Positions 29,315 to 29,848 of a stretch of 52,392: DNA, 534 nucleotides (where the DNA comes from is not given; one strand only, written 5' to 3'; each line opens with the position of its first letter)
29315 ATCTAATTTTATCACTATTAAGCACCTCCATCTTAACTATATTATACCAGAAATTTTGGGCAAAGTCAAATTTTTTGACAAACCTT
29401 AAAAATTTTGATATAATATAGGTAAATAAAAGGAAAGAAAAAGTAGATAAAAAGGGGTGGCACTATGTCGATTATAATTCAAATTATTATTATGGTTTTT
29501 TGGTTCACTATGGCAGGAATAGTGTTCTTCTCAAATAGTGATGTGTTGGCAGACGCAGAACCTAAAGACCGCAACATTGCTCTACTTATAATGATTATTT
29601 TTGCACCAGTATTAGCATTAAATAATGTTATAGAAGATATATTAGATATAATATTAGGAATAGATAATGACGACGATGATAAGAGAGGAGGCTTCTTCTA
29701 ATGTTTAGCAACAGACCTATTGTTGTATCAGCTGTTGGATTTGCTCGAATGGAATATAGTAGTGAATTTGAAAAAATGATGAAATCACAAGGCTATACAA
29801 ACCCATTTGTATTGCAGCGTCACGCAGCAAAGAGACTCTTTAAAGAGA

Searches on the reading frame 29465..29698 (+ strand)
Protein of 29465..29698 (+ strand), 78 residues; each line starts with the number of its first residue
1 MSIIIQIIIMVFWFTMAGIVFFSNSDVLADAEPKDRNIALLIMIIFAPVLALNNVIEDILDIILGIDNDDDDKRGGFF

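Call 90: search_protein_families(library=pfam, alignment_id=A4, max_evalue=0.001)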
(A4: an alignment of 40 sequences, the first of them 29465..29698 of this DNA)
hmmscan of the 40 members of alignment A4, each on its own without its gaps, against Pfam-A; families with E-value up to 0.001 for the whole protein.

A. member 1, window:29465-29698:+ (78 aa): 0 families

B. families by the number of members that match (of 40 scanned): 11 families
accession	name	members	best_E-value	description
PF02882.25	THF_DHG_CYH_C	1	1.6e-43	Tetrahydrofolate dehydrogenase/cyclohydrolase, NAD(P)-binding domain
PF00763.28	THF_DHG_CYH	1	4.2e-27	Tetrahydrofolate dehydrogenase/cyclohydrolase, catalytic domain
PF24043.1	DUF7352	1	4.9e-15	Domain of unknown function (DUF7352)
PF22751.1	DUF488-N3a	1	1.3e-11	Active DUF488-N3 subclade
PF24591.1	Phage_YunG-like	1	4.7e-10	Phage YunG-like protein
PF04014.23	MazE_antitoxin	1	1.1e-05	Antidote-toxin recognition MazE, bacterial antitoxin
PF10686.14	YAcAr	1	1.2e-05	YspA, cpYpsA-related SLOG family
PF05230.16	MASE2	1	0.00027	MASE2 domain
PF24571.2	HEAT_SCC3-SA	1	0.0004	Cohesin subunit SCC3/SA, HEAT-repeats domain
PF23451.1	Zn_ribbon_PaaD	1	0.00056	PaaD zinc beta ribbon domain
PF13240.11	Zn_Ribbon_1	1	0.00058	zinc-ribbon domain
